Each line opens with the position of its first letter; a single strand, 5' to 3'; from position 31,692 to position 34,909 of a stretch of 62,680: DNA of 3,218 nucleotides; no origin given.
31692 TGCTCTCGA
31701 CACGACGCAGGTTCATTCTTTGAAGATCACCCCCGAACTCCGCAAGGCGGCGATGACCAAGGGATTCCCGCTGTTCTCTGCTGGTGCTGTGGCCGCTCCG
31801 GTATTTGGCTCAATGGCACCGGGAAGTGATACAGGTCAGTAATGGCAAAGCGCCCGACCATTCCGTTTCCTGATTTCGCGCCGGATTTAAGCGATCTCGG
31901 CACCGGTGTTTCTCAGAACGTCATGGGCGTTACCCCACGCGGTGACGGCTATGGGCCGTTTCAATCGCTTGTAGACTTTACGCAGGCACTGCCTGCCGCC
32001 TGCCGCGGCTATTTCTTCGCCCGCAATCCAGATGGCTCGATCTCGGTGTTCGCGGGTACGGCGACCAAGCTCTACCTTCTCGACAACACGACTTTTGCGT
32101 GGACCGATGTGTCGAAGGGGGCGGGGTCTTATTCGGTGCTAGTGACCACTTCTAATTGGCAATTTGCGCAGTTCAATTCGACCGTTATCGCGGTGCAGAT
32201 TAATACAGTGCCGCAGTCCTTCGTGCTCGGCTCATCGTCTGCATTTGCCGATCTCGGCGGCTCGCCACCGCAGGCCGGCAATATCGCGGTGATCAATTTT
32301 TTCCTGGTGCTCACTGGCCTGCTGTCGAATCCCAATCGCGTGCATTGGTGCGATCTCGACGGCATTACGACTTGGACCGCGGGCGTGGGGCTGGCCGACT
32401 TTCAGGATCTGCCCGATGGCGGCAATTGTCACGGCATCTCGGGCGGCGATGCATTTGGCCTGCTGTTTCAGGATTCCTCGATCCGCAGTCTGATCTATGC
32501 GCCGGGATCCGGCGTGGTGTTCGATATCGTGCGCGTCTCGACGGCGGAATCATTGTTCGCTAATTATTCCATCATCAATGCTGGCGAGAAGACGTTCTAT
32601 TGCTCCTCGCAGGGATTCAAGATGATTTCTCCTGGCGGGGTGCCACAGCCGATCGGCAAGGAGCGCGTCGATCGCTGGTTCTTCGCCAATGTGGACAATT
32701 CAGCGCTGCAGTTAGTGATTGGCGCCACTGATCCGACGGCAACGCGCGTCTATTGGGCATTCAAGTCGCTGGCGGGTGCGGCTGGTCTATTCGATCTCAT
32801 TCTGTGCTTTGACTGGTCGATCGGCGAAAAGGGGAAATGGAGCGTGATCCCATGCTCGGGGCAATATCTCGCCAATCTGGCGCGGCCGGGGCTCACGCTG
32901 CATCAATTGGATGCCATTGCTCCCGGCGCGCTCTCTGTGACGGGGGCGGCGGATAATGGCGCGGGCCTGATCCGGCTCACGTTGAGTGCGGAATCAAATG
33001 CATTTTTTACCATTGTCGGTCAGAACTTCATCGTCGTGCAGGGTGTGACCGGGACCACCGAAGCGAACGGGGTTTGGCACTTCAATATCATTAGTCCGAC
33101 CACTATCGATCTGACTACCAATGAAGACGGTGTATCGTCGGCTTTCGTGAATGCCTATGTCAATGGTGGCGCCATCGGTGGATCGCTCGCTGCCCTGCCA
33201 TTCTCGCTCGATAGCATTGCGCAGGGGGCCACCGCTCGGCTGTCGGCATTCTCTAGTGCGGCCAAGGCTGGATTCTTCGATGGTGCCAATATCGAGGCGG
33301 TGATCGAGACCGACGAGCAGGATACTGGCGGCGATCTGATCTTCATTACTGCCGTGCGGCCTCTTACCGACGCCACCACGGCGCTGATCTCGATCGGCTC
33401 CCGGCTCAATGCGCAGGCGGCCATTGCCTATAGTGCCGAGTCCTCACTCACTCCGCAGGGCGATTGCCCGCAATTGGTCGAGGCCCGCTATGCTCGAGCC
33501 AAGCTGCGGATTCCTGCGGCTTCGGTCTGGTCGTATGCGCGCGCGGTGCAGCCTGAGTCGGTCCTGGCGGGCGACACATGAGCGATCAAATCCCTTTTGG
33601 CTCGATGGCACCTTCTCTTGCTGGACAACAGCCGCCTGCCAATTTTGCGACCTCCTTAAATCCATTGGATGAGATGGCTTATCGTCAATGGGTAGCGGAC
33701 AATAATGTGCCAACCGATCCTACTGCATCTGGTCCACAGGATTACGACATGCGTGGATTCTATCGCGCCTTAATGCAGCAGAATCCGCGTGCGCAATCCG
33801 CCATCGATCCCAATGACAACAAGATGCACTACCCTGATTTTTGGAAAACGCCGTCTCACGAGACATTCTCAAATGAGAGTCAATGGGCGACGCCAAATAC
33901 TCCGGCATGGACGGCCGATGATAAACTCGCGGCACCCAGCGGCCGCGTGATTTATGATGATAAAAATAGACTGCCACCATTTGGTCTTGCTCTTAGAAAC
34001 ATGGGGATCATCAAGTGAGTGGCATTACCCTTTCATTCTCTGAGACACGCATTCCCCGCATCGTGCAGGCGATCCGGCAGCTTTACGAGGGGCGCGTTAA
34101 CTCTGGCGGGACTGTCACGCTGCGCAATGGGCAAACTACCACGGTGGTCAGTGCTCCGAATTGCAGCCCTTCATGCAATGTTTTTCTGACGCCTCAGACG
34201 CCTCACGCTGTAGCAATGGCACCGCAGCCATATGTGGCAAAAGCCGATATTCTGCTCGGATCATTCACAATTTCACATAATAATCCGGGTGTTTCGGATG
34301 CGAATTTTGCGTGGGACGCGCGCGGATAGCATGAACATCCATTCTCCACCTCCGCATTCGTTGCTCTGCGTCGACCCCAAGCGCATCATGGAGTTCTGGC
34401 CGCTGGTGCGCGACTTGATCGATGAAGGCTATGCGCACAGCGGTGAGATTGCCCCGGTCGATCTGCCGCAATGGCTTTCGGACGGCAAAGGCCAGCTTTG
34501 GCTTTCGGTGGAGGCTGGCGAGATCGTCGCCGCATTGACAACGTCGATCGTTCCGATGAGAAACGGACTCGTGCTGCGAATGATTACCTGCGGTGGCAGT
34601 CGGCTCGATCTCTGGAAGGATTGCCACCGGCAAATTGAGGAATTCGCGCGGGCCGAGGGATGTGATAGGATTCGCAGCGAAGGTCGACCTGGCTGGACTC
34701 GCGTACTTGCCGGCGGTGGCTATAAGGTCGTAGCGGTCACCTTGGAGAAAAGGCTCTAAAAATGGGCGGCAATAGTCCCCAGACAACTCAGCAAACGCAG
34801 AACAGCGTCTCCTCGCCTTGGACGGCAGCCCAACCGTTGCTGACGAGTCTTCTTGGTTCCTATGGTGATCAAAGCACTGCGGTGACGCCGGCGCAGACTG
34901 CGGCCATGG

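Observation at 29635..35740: Short peptide motif PFGS[LM][AS]PG placed at the extreme termini of several virion proteins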

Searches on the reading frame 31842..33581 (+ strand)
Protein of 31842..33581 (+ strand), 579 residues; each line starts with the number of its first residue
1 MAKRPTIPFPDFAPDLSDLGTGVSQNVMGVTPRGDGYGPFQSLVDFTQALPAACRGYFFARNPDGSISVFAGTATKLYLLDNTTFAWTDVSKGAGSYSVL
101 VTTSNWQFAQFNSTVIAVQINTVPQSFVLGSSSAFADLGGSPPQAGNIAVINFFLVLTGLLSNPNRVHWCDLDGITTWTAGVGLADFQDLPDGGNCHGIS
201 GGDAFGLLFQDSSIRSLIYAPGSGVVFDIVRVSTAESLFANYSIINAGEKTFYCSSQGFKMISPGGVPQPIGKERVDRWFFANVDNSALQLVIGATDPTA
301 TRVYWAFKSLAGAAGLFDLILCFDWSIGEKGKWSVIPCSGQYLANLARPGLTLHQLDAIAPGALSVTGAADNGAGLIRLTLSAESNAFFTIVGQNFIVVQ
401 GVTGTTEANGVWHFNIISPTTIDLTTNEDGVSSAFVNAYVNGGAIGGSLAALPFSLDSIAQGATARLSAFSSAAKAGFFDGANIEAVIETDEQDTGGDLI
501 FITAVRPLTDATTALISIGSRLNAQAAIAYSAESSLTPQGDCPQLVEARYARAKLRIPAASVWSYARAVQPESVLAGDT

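Call 6: search_protein_families(library=phrogs, proteins=[window:31842-33581:+], max_evalue=0.01)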
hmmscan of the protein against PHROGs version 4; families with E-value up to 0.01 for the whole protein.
window:31842-33581:+ (579 aa): 1 family
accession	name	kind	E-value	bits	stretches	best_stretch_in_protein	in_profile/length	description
phrog_3287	-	head and packaging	2.8e-51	175.9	1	11-337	22-345/524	virion structural protein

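Call 10: find_related_loci(query=window:31842-33581:+, collection=viral_contigs, flank=10000)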
Query window:31842-33581:+ (579 aa) in viral_contigs; peptide patterns used: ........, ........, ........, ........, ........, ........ (x = any residue, [..] = any of these).
33 stretches matched a pattern; 31 encode a relative of the query (tblastn E <= 1e-3); 31 distinct loci.
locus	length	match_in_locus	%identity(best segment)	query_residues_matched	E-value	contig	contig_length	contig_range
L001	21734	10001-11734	81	1-578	0e+0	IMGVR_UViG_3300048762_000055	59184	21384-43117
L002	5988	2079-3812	80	1-578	0e+0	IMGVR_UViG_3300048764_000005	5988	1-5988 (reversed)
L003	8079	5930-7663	80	1-578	0e+0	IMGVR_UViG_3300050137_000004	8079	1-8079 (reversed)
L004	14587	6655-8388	77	1-579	0e+0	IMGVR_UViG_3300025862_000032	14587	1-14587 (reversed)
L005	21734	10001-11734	77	1-579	0e+0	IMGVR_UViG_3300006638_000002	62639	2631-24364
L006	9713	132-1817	60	7-578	0e+0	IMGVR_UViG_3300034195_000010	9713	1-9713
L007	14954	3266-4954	59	6-578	0e+0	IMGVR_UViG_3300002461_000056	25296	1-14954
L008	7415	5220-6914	54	7-578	0e+0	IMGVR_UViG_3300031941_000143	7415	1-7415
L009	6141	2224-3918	52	7-578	0e+0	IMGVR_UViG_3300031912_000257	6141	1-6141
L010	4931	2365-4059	53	7-578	0e+0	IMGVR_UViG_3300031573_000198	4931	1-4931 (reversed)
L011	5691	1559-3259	52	7-578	0e+0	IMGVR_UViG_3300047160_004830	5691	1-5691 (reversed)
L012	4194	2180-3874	52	3-577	0e+0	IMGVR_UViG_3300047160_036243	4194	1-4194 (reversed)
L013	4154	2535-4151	53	7-552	0e+0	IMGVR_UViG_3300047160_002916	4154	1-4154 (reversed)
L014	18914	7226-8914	52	9-574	6e-180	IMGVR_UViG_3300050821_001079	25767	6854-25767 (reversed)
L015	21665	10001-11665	46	7-577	2e-156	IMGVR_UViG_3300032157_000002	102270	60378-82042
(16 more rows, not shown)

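Call 14: search_protein_families(library=pfam, proteins=[window:31842-33581:+], max_evalue=0.05)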
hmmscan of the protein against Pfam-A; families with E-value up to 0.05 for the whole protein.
window:31842-33581:+ (579 aa): 0 families

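Call 54: find_related_loci(query=window:31842-33581:+, collection=genome_contigs, flank=8000)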
Query window:31842-33581:+ (579 aa) in genome_contigs; peptide patterns used: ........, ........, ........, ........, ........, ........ (x = any residue, [..] = any of these).
44 stretches matched a pattern; 2 encode a relative of the query (tblastn E <= 1e-3); 2 distinct loci.
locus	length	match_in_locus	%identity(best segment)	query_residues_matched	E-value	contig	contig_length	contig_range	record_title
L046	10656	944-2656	71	1-577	0e+0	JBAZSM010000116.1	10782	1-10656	MAG: Pseudolabrys sp. isolate SO_2017_GW1_173 NODE_22816_length_10782_cov_0.858658_OW334_2017, whole genome shotgun sequ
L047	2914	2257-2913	54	5-219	1e-68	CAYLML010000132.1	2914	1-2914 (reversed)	MAG TPA_asm: uncultured Candidatus Saccharibacteria bacterium isolate binchicken_co50_334 genome assembly, contig: NODE_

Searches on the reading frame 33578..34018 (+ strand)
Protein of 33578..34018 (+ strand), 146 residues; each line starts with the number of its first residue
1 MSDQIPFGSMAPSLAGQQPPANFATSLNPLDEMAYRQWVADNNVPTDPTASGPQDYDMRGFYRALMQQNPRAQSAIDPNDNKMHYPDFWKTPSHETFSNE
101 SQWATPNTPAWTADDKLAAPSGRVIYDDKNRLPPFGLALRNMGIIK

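Call 6: search_protein_families(library=phrogs, proteins=[window:33578-34018:+], max_evalue=0.01)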
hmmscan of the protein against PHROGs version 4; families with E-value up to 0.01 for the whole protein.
window:33578-34018:+ (146 aa): 0 families

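Call 14: search_protein_families(library=pfam, proteins=[window:33578-34018:+], max_evalue=0.05)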
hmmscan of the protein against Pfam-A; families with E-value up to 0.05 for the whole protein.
window:33578-34018:+ (146 aa): 0 families

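Call 33: find_homologous_proteins(query=window:33578-34018:+, max_evalue=0.01)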
Query window:33578-34018:+ (146 aa): 273 proteins with E <= 0.01 among 283 candidates; the best 120 are listed.
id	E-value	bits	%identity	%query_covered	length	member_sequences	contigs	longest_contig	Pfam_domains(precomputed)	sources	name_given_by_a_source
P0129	3.2e-95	334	100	100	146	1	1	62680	-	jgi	jgi:hypothetical protein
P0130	5.6e-57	210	69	88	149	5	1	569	-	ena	-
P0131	5.6e-57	210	72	87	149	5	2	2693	-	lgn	-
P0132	1.5e-56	209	63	95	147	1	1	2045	-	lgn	-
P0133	3.7e-55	204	68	86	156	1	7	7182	-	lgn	-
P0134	1.3e-54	202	72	82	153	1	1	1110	-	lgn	-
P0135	3.1e-54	201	73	81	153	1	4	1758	-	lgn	-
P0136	4.2e-54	201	67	91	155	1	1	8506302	-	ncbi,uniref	ncbi:hypothetical protein ACRQ5Q_24275 [Bradyrhizobium sp. PMVTL-01]|uniref:hypothetical protein n=1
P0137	4.3e-54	201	63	95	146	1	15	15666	-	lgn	-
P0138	7.5e-54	200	64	88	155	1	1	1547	-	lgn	-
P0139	1.4e-53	199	69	84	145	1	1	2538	-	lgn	-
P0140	2.9e-53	198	64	90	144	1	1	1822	-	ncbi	-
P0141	3.9e-53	198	69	86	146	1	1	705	-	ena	-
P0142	6.0e-53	197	67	83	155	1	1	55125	-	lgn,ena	-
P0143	7.0e-53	197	67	90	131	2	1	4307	-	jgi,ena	-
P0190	4.0e-48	181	65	81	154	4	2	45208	-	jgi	jgi:hypothetical protein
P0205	8.2e-46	174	60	89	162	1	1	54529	-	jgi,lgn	jgi:hypothetical protein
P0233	7.0e-43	164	56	92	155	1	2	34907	-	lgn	-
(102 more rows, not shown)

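Call 36: find_encoding_contigs(protein=P0205, flank=10000, max_places=1)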
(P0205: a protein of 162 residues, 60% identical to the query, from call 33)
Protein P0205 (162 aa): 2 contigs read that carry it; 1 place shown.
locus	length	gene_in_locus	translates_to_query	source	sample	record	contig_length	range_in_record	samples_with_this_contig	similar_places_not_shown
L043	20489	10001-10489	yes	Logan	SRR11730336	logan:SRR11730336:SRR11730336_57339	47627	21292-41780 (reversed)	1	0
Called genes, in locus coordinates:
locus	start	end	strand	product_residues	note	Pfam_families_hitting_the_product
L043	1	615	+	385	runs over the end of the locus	-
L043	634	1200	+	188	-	PF02357:NusG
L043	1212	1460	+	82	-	-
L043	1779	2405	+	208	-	-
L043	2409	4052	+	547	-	PF04466:Terminase_3 (faint)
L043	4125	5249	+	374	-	PF04932:Wzy_C (weak)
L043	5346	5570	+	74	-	-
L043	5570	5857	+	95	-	-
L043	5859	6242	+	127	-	PF02675:AdoMet_dc (weak)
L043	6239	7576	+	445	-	-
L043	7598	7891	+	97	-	-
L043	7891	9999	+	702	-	PF16510:P22_portal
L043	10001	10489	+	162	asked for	-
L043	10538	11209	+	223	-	-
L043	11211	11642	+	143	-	-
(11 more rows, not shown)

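Call 37: find_encoding_contigs(protein=P0233, flank=10000, max_places=1)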
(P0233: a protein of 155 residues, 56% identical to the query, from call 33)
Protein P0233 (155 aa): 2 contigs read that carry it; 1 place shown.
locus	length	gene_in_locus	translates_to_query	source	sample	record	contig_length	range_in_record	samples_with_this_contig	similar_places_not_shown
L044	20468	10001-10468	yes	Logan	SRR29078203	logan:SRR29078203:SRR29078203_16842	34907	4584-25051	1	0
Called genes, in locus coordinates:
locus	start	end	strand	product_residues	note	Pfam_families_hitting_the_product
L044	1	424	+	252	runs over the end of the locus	-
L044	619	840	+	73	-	-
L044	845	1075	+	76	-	-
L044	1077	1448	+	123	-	-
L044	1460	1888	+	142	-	-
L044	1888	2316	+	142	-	-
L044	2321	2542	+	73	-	-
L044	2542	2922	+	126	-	-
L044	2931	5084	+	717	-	PF16510:P22_portal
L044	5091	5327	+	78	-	-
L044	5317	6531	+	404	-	-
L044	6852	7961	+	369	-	PF13252:Phage_capsid_3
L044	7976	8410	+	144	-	-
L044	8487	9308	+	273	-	-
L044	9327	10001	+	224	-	PF24175:SU10_adaptor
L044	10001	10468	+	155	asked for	-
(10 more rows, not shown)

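Call 58: search_dna_similar(query=window:33578-34018:+, collection=phages, mode=protein, max_rows=25)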
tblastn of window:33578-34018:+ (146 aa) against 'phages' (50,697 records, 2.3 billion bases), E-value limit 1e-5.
Records with a match: 1; places in all: 1; records where one place covers at least 80% of the query: 0.
Best place of each record, by identity: <60% 1.
By first word of the organism name: Tunturiibacter 1.
By host as written in the record: Tunturiibacter psychrotolerans X5P2 1.
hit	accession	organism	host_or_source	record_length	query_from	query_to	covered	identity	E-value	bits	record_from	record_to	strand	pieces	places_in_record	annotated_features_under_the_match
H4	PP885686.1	Tunturiibacter phage Tunturi_3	Tunturiibacter psychrotolerans X5P2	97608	25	131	73%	36.1%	4e-11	65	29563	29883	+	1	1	hypothetical protein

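Call 65: predict_structure(alignment_id=A1)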
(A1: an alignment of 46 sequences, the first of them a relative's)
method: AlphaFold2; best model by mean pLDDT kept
length: 146 residues; sequences in the alignment: 46
mean_pLDDT: 80.2   pTM: 0.67
mean pLDDT of the five models: 80.2, 77.1, 76.6, 68.0, 65.0
residues with pLDDT >= 90: 66; 70-90: 43; 50-70: 23; < 50: 14
segments of 3 or more residues with pLDDT < 50: 4-15
pLDDT, mean of each block of 10 residues (from residue 1): 45 53 89 94 89 89 92 81 83 92 91 92 88 57 58
secondary structure, 60 per line:
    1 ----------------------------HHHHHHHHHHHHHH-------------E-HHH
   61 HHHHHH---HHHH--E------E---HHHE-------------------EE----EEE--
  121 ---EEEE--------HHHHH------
elements in order: H29-42 H58-66 H70-73 E116-118 E124-127 H136-140

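Call 67: fold_search(model_id=the predicted structure, library=pdb)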
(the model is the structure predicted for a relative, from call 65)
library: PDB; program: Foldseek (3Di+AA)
matches with E <= 10: 7; with E <= 0.001: 0
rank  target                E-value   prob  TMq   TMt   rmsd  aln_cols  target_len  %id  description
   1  6n7e_D                2.8e+00  0.02  0.15  0.08  14.2       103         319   14  Crystal structure of the cytosolic domain of human CNNM2 in complex with AMP-PNP and Mg2+ (released 2019-12-04)
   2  4fc5_C                4.7e+00  0.02  0.16  0.10  11.5        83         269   16  Crystal Structure of Ton_0340 (released 2012-09-12)
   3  3ek5_F                6.1e+00  0.02  0.12  0.09  13.5        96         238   11  Unique GTP-binding Pocket and Allostery of UMP Kinase from a Gram-Negative Phytopathogen Bacterium (released 2008-12-23)
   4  1b49_A                6.9e+00  0.01  0.12  0.09  16.7       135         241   12  DCMP HYDROXYMETHYLASE FROM T4 (PHOSPHATE-BOUND) (released 1999-01-13)
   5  5gkx_A                7.4e+00  0.02  0.15  0.10  13.8        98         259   19  Crystal structure of TON_0340, apo form (released 2016-12-14)
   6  5gl2_C                7.4e+00  0.01  0.18  0.12  14.4       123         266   15  Crystal structure of TON_0340 in complex with Ca (released 2016-12-14)
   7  2zm5_A                9.0e+00  0.03  0.16  0.09   8.3        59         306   22  Crystal structure of tRNA modification enzyme MiaA in the complex with tRNA(Phe) (released 2009-04-14)

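Call 80: find_encoding_contigs(protein=P0190, flank=10000, max_places=1)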
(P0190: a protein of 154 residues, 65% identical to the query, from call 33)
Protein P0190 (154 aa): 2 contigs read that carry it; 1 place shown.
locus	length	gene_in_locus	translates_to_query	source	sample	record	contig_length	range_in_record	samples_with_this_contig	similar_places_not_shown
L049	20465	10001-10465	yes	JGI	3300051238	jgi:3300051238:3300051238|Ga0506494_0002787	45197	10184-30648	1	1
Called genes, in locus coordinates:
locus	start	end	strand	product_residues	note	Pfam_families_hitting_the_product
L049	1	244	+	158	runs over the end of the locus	PF13392:HNH_3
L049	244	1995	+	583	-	PF23899:SU10_portal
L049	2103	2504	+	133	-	-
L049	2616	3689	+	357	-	-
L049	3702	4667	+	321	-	PF17236:SU10_MCP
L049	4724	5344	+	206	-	-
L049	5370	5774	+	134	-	-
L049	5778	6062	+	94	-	-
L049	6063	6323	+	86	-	-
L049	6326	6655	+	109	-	-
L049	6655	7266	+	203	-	PF24175:SU10_adaptor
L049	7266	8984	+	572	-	-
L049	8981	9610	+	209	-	-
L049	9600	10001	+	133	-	-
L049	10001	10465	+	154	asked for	-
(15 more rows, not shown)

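Call 81: find_encoding_contigs(protein=P0142, flank=10000, max_places=1)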
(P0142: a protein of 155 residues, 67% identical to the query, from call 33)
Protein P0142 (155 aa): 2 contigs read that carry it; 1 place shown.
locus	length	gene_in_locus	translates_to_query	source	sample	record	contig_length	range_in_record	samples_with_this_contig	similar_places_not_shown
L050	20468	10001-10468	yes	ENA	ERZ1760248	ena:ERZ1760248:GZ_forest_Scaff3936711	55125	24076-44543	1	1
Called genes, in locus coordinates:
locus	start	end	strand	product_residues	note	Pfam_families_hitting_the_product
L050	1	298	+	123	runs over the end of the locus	-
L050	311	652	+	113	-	-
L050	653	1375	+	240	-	-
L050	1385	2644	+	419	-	-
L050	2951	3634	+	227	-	PF01541:GIY-YIG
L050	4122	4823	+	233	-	-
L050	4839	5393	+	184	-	-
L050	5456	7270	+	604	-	PF01973:MptE-like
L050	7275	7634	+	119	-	-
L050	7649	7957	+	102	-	-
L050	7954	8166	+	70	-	-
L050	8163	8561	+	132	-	-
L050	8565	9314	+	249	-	-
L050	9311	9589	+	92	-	-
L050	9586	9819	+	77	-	-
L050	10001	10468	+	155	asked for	-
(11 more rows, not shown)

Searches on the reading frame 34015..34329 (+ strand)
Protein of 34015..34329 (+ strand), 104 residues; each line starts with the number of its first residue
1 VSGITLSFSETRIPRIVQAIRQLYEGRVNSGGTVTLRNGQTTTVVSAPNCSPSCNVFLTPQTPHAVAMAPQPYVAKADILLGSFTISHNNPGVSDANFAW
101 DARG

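Call 6: search_protein_families(library=phrogs, proteins=[window:34015-34329:+], max_evalue=0.01)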
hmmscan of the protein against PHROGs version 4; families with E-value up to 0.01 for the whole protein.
window:34015-34329:+ (104 aa): 0 families

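Call 48: search_protein_families(library=pfam, proteins=[window:34015-34329:+], max_evalue=0.01)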
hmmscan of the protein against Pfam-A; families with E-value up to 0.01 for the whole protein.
window:34015-34329:+ (104 aa): 0 families

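Call 76: search_protein_families(library=phrogs, proteins=[window:34015-34329:+], max_evalue=0.001)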
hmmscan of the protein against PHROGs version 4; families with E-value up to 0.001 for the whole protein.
window:34015-34329:+ (104 aa): 0 families

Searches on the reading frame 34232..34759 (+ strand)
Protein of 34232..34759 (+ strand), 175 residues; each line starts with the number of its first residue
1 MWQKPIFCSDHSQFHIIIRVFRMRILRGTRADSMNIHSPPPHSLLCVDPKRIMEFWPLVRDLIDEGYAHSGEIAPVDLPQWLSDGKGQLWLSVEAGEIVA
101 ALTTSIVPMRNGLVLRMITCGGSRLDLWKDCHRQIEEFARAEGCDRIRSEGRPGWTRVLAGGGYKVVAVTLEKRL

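Call 14: search_protein_families(library=pfam, proteins=[window:34232-34759:+], max_evalue=0.05)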
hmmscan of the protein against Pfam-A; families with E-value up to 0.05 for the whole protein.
window:34232-34759:+ (175 aa): 2 families
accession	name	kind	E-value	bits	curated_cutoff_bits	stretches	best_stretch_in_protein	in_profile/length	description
PF02337.22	Gag_p10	-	0.028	14.8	23.9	0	121-158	43-80/85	Retroviral GAG p10 protein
PF19114.6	EsV_1_7_cys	-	0.048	14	25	0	4-13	19-28/35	EsV-1-7 cysteine-rich motif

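Call 76: search_protein_families(library=phrogs, proteins=[window:34331-34759:+], max_evalue=0.001)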
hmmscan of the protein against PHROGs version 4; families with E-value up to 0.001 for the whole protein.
window:34331-34759:+ (142 aa): 1 family
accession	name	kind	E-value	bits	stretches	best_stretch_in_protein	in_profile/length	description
phrog_7642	-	unknown function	4.9e-05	24.2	1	96-140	90-134/144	-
